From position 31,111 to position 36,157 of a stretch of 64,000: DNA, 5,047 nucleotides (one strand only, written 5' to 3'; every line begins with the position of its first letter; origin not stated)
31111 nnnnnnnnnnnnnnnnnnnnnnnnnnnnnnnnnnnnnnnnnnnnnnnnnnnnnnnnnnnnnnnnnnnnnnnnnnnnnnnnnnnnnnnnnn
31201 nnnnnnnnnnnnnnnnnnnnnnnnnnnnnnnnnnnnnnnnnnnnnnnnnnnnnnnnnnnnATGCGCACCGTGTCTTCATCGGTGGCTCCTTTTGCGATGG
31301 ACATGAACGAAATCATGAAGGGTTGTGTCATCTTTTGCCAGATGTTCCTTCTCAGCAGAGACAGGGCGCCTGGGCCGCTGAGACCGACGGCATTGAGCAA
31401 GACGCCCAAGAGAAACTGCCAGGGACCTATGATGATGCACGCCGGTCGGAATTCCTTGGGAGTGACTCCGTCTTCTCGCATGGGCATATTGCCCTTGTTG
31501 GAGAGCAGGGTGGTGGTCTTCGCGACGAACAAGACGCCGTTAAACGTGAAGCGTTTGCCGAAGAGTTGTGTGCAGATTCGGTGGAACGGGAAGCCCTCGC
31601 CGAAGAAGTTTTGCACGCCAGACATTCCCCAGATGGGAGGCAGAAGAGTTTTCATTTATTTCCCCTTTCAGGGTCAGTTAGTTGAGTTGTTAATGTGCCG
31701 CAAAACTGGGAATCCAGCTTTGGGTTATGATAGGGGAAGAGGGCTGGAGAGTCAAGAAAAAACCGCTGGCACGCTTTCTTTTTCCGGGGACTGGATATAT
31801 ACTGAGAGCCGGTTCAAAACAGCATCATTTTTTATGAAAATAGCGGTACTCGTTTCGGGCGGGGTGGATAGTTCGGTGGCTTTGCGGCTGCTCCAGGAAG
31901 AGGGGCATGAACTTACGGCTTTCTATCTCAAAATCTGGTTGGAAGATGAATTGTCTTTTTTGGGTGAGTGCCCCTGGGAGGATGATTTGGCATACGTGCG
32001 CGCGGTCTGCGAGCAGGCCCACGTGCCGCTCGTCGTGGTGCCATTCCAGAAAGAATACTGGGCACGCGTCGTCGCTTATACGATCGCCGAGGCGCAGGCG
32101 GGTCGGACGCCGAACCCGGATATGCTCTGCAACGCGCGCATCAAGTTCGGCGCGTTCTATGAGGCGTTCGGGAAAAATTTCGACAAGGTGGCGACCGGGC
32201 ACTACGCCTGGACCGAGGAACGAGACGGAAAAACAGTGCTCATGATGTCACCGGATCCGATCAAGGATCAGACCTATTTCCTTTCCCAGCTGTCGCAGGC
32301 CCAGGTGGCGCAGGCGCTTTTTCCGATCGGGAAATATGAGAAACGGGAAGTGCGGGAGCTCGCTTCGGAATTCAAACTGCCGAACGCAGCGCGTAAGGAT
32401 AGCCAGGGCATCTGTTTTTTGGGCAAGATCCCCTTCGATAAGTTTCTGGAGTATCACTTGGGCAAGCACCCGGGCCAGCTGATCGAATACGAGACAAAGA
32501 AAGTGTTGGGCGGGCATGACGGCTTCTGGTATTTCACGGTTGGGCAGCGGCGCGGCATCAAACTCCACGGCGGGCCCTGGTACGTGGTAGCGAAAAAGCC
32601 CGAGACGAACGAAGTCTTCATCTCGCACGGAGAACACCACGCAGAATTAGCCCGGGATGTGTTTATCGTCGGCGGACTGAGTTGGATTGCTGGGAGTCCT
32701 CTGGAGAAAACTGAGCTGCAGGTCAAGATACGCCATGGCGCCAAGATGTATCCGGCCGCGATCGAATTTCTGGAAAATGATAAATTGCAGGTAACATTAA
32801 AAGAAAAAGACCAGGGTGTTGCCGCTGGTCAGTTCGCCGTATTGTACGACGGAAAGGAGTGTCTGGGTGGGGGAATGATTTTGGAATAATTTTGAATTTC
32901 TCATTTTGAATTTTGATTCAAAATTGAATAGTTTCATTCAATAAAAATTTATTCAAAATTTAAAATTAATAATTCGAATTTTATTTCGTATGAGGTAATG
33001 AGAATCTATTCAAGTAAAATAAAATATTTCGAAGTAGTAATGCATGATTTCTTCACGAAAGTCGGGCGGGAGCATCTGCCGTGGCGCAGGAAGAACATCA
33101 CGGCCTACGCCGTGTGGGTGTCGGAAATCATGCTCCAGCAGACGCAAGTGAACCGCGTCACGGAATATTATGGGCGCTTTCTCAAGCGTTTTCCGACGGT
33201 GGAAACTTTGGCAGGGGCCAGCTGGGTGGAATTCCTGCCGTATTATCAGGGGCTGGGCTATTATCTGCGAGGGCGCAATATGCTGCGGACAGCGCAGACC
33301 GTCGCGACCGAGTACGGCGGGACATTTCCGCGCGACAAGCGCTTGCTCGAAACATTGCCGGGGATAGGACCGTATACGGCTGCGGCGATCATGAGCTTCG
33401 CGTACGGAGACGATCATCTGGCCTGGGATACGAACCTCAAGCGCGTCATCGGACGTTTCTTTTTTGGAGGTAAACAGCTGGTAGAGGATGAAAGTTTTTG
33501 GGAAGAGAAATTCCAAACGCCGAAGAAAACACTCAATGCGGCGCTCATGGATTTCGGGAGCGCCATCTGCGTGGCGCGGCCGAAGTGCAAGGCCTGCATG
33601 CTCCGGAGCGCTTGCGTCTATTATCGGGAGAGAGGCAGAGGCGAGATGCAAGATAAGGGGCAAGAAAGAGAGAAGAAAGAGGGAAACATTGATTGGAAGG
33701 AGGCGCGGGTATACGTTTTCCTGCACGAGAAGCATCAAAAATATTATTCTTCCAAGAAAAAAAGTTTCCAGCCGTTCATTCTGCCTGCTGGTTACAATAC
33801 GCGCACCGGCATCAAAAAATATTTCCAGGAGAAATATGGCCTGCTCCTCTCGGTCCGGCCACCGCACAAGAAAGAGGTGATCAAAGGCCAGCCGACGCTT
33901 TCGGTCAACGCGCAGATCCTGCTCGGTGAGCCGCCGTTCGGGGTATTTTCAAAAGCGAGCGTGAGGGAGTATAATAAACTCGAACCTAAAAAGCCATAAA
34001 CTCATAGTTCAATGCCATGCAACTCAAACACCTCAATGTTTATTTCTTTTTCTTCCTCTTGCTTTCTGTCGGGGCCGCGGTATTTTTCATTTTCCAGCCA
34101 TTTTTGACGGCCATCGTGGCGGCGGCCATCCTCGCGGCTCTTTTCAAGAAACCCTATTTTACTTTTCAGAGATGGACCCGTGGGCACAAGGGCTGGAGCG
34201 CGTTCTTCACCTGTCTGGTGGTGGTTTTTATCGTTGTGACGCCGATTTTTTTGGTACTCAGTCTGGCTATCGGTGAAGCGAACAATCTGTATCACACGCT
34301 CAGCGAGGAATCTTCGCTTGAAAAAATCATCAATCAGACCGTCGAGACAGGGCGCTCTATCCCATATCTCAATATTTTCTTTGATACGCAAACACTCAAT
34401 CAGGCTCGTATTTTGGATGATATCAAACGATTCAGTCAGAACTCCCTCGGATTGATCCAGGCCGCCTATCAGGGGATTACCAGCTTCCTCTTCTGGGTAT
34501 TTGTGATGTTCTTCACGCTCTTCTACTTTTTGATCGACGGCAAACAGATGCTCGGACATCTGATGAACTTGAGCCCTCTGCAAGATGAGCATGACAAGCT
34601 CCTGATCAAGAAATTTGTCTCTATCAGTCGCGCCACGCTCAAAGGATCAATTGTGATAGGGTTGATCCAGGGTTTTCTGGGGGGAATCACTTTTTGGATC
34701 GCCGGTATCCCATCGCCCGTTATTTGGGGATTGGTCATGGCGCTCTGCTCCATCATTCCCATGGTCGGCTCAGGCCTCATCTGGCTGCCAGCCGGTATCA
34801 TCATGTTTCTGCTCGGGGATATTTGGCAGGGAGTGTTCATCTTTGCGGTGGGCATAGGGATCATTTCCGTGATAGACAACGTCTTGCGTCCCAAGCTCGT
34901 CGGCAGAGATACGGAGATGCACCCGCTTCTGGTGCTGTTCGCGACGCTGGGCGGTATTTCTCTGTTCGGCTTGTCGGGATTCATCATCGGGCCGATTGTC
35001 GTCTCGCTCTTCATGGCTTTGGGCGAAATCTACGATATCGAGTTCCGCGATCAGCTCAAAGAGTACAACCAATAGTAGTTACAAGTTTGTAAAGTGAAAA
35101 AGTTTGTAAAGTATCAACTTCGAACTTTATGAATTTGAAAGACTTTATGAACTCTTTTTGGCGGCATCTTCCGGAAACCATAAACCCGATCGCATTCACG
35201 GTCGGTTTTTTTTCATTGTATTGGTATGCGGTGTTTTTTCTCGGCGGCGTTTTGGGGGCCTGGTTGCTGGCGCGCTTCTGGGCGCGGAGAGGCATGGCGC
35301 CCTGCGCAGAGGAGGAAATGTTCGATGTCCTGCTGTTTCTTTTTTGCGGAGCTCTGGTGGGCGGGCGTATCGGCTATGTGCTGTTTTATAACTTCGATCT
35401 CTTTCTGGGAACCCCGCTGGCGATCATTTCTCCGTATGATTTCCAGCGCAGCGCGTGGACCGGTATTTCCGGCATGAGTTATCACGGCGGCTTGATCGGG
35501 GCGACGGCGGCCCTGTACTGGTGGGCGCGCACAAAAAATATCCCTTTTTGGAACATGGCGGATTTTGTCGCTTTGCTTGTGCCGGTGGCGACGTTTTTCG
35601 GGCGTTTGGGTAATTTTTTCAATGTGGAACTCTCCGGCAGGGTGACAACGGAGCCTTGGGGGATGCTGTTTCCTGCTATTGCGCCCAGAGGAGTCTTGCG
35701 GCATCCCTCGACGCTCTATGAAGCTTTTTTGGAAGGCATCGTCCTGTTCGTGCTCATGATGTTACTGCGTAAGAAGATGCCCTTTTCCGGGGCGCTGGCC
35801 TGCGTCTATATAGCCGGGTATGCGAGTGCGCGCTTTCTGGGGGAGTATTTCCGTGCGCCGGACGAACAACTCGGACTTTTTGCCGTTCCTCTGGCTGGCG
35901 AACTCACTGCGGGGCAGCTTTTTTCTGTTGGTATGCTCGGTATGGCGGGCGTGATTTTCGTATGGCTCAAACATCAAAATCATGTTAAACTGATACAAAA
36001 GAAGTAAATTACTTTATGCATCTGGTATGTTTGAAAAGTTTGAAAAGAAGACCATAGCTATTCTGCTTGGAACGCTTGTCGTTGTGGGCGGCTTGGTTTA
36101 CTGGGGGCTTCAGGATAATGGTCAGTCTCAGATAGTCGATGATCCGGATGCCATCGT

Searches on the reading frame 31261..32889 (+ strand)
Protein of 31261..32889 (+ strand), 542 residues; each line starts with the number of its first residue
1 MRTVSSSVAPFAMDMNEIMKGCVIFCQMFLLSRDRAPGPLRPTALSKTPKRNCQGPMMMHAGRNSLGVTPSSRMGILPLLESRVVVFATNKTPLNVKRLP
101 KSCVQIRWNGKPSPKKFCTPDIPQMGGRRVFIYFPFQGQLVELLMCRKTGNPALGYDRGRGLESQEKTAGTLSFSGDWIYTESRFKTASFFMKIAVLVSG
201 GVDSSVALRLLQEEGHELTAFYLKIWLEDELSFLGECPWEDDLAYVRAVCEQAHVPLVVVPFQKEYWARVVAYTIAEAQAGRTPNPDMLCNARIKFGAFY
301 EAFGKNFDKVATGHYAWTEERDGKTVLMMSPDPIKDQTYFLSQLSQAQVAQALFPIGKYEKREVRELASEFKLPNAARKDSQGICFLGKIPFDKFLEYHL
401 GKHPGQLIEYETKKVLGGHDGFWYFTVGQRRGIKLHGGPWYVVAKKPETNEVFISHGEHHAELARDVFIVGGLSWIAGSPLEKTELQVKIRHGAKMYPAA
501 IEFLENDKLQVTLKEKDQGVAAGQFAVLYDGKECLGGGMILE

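Call 8: search_protein_families(library=pfam, proteins=[window:31261-32889:+], max_evalue=0.001)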
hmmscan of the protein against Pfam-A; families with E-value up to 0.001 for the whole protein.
window:31261-32889:+ (542 aa): 4 families
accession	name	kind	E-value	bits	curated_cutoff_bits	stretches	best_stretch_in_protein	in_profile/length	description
PF03054.22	tRNA_Me_trans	-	6.6e-70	235.3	20.6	1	192-389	1-202/202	tRNA methyl transferase HUP domain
PF20259.3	tRNA_Me_trans_M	-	6.4e-23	80.5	27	1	394-456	2-66/66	tRNA methyl transferase PRC-barrel domain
PF20258.4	tRNA_Me_trans_C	-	1.6e-21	76.8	20.6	1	466-540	2-77/77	Aminomethyltransferase beta-barrel domain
PF00733.27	Asn_synthase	-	0.00034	20.8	21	1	193-266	19-83/354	Asparagine synthase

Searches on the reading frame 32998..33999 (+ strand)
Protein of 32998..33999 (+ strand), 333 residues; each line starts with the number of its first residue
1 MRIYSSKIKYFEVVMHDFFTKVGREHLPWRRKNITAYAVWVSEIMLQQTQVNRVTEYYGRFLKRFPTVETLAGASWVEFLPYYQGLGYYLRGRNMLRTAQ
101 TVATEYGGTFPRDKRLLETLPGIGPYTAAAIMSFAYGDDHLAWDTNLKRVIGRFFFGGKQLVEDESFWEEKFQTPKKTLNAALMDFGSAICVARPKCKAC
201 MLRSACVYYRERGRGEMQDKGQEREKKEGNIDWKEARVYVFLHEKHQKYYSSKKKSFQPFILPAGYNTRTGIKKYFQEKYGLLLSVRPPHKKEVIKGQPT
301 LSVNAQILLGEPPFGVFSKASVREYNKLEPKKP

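Call 9: search_protein_families(library=pfam, proteins=[window:32998-33999:+], max_evalue=0.001)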
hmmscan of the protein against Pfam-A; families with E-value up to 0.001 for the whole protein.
window:32998-33999:+ (333 aa): 2 families
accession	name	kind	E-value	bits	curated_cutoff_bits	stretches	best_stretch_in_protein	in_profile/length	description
PF00730.31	HhH-GPD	-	1.4e-13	51.5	26.2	1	41-160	1-92/108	HhH-GPD superfamily base excision DNA repair protein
PF00633.29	HHH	-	4.9e-06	26.6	24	1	106-134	2-30/30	Helix-hairpin-helix motif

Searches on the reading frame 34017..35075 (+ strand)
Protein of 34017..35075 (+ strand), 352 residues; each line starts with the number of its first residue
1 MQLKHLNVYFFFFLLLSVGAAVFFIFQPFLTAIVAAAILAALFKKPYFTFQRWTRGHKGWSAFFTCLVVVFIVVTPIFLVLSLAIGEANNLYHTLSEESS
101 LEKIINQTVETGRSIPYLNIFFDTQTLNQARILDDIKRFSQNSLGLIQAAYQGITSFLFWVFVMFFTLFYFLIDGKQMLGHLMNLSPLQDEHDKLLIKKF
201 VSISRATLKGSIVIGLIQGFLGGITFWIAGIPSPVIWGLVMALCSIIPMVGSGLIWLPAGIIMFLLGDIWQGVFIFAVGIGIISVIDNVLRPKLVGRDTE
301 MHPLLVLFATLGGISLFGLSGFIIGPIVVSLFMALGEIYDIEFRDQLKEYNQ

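Call 9: search_protein_families(library=pfam, proteins=[window:34017-35075:+], max_evalue=0.001)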
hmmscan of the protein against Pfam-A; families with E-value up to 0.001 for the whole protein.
window:34017-35075:+ (352 aa): 1 family
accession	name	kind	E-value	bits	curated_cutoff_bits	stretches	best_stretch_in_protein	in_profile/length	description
PF01594.21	AI-2E_transport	-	8e-53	180.1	34.3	1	11-335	3-322/327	AI-2E family transporter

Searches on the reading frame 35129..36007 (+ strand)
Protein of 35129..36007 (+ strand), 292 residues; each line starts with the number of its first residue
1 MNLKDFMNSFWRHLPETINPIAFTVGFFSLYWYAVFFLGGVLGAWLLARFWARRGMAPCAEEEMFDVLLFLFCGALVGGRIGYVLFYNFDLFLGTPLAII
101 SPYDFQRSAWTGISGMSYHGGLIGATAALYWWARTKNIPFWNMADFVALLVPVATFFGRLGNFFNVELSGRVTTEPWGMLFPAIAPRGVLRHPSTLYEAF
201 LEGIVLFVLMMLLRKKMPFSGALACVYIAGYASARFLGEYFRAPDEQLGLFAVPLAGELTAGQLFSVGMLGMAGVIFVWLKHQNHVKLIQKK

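Call 9: search_protein_families(library=pfam, proteins=[window:35129-36007:+], max_evalue=0.001)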
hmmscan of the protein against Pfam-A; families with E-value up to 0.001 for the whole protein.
window:35129-36007:+ (292 aa): 1 family
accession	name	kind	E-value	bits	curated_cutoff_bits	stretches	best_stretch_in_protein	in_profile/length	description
PF01790.23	LGT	-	1.1e-62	212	24.9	1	20-279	1-240/240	Prolipoprotein diacylglyceryl transferase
